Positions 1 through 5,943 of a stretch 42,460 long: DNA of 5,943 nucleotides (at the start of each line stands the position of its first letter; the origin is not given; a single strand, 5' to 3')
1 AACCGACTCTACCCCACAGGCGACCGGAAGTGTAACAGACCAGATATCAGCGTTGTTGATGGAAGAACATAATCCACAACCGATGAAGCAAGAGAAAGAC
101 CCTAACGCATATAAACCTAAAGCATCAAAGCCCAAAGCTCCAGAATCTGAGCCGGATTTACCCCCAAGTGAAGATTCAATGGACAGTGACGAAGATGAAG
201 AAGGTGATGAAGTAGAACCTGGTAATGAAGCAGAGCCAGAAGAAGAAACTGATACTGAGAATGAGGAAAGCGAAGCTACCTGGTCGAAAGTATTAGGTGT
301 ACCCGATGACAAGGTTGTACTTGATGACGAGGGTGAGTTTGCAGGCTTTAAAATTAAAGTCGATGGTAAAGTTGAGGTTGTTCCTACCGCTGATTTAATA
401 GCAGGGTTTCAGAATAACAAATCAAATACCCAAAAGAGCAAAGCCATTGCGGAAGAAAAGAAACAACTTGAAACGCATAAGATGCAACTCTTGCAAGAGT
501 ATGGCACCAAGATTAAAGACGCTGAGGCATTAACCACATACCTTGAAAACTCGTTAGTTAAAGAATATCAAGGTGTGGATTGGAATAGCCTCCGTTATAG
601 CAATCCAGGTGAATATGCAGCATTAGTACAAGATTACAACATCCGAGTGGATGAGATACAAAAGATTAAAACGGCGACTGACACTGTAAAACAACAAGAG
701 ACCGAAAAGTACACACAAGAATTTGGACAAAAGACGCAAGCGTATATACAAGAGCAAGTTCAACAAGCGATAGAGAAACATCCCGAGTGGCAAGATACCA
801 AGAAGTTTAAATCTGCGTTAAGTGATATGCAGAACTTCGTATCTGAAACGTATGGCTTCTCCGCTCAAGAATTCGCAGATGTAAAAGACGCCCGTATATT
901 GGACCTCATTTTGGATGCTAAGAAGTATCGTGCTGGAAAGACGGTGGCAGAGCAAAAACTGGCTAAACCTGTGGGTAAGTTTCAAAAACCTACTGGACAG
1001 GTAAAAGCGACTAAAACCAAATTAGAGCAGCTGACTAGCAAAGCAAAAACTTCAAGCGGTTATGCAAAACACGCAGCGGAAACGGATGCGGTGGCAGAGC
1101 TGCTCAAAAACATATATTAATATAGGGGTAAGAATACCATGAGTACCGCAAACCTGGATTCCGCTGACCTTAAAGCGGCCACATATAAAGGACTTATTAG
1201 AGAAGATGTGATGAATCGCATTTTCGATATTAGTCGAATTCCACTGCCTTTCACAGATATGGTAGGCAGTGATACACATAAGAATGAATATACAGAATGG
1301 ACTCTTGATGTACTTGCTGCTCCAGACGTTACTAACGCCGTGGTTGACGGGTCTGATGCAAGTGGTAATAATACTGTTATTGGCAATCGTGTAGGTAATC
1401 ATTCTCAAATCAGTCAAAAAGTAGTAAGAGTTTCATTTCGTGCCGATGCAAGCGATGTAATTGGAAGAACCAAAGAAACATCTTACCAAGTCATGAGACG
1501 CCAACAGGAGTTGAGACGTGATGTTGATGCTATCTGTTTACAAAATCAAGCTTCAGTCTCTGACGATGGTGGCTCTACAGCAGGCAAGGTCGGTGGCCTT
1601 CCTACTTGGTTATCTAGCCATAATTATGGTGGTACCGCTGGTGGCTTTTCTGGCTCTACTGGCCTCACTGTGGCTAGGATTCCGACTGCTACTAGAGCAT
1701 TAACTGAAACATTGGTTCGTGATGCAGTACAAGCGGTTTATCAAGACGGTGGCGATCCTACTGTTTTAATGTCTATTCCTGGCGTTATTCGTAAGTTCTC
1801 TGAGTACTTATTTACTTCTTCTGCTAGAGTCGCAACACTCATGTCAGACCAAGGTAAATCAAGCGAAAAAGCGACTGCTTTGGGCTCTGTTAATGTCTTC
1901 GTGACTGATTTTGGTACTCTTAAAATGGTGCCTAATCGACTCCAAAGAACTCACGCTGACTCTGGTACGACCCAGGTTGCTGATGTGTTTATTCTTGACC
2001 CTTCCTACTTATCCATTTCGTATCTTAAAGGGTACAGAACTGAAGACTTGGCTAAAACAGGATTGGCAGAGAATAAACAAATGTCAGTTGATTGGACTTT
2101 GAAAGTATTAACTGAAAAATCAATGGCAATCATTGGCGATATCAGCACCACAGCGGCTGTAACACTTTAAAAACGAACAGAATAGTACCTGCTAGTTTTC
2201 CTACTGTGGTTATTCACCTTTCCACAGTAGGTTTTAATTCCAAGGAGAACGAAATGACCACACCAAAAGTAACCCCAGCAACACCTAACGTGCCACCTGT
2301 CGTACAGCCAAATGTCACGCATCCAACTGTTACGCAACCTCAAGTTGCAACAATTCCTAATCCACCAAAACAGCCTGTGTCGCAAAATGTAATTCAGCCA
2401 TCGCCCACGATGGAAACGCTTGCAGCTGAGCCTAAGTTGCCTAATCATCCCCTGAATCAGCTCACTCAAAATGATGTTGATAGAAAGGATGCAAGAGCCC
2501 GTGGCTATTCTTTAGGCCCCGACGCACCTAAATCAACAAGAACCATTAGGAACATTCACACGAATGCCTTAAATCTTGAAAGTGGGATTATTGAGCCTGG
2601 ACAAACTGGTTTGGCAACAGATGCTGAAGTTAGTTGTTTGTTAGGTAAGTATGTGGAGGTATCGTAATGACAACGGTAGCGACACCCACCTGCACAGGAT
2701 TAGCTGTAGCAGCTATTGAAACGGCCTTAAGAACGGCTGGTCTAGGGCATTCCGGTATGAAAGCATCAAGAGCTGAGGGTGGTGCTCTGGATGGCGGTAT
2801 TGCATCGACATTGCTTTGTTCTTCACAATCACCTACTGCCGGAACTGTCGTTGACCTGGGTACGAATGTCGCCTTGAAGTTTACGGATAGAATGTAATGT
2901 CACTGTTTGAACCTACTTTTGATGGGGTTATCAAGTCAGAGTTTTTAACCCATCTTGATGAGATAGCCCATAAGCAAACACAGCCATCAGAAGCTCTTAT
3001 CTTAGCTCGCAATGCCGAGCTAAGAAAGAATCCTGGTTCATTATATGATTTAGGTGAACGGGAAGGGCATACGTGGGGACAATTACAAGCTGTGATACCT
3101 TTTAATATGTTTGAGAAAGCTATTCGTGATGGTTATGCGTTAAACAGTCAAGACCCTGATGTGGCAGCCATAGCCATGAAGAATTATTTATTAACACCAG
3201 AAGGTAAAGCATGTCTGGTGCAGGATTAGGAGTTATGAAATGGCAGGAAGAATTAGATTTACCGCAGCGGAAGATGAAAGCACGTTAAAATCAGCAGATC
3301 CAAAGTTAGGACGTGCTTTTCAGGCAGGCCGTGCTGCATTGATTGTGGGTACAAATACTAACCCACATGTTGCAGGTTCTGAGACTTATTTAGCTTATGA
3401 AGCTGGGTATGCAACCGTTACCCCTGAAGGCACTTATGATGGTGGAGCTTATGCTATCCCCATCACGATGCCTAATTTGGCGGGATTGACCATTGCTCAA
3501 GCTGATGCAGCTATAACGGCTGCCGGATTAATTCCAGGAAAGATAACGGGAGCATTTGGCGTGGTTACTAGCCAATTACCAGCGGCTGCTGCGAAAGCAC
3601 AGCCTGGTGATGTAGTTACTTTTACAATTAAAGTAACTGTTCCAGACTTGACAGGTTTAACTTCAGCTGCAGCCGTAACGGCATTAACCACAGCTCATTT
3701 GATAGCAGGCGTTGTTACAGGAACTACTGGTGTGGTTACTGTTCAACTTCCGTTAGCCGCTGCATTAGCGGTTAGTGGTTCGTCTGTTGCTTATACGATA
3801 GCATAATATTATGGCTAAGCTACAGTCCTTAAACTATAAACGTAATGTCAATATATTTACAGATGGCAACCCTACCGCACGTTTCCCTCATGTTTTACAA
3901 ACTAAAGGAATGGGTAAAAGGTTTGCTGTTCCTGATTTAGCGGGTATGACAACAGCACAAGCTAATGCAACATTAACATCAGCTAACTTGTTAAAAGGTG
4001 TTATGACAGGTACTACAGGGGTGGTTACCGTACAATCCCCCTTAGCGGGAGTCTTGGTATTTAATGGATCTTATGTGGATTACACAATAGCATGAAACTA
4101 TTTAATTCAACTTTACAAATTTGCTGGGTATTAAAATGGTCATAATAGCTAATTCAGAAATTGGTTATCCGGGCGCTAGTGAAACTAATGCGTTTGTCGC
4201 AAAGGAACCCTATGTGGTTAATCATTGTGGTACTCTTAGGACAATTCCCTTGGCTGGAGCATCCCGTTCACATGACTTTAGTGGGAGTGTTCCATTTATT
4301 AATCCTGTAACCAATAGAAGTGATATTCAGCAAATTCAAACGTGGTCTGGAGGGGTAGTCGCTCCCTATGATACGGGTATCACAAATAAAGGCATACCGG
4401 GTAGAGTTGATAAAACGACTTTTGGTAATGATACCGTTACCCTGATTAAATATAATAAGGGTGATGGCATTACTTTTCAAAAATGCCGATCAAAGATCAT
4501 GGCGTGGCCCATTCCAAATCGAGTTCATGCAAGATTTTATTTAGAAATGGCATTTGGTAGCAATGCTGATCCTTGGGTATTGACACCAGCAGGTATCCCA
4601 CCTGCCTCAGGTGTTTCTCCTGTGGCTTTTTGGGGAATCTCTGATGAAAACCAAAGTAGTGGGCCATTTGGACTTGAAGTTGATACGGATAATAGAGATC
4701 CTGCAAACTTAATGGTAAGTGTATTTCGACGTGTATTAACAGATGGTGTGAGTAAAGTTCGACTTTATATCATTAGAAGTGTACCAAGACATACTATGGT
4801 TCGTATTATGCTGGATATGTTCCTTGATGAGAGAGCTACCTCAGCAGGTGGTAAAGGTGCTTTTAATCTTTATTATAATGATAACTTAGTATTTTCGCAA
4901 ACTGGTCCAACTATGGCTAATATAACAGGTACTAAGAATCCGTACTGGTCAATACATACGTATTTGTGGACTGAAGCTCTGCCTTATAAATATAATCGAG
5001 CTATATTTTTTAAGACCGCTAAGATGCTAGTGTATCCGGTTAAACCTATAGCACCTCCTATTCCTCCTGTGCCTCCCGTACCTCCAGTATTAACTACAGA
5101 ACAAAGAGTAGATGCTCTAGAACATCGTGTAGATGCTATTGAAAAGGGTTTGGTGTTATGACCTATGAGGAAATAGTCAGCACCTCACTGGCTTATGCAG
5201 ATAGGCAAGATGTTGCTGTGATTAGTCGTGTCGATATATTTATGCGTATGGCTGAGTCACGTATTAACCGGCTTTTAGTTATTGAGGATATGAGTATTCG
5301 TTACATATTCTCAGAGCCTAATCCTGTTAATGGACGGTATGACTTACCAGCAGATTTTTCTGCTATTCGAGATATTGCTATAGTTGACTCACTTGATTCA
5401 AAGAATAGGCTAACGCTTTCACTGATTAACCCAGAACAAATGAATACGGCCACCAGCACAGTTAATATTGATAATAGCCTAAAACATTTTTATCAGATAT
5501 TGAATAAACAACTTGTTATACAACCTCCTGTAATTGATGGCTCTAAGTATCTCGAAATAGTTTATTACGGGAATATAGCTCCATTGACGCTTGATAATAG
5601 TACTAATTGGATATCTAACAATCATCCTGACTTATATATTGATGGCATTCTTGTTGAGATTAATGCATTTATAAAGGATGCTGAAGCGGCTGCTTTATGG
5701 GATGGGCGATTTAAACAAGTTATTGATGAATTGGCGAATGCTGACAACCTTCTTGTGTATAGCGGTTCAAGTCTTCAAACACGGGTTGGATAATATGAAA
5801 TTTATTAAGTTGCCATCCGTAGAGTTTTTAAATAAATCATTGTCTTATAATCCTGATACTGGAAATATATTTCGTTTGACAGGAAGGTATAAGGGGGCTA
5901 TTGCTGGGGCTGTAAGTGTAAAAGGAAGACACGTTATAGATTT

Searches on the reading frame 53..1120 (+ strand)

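Call 46: search_protein_families(library=phrogs, proteins=[window:53-1120:+], max_evalue=0.0001)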
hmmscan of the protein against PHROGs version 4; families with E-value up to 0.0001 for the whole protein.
window:53-1120:+ (355 aa): 2 families
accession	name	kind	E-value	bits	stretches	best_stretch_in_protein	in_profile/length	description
phrog_3927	-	head and packaging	3.4e-36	126.4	1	39-334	37-327/342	head scaffolding protein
phrog_9013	-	head and packaging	2.2e-10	41.4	1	39-331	71-343/365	head scaffolding protein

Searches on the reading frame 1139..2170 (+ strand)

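Call 46: search_protein_families(library=phrogs, proteins=[window:1139-2170:+], max_evalue=0.0001)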
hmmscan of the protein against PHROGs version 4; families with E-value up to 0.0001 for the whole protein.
window:1139-2170:+ (343 aa): 1 family
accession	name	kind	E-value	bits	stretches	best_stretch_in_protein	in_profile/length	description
phrog_1328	-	head and packaging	1.1e-58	200.8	1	17-340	13-312/583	major head protein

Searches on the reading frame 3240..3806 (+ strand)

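Call 73: search_protein_families(library=pfam, proteins=[window:3240-3806:+], max_evalue=0.001)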
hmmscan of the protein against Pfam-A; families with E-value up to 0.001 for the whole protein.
window:3240-3806:+ (188 aa): 1 family
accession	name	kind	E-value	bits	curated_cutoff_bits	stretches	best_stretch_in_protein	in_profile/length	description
PF03793.24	PASTA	-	5.6e-15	55.5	23.2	1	75-130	1-62/64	PASTA domain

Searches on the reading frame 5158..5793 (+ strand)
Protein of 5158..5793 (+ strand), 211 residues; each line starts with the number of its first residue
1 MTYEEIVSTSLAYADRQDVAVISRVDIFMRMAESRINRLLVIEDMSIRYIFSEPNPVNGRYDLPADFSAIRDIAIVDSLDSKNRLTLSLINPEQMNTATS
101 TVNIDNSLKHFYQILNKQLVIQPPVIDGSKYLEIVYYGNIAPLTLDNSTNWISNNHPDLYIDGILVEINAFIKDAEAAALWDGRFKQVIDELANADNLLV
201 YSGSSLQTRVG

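Call 73: search_protein_families(library=pfam, proteins=[window:5158-5793:+], max_evalue=0.001)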
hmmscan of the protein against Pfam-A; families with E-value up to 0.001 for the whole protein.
window:5158-5793:+ (211 aa): 1 family
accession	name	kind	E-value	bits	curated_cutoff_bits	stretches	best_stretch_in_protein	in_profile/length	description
PF24175.2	SU10_adaptor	-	5.5e-24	86.1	27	1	1-196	1-185/194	SU10 adaptor protein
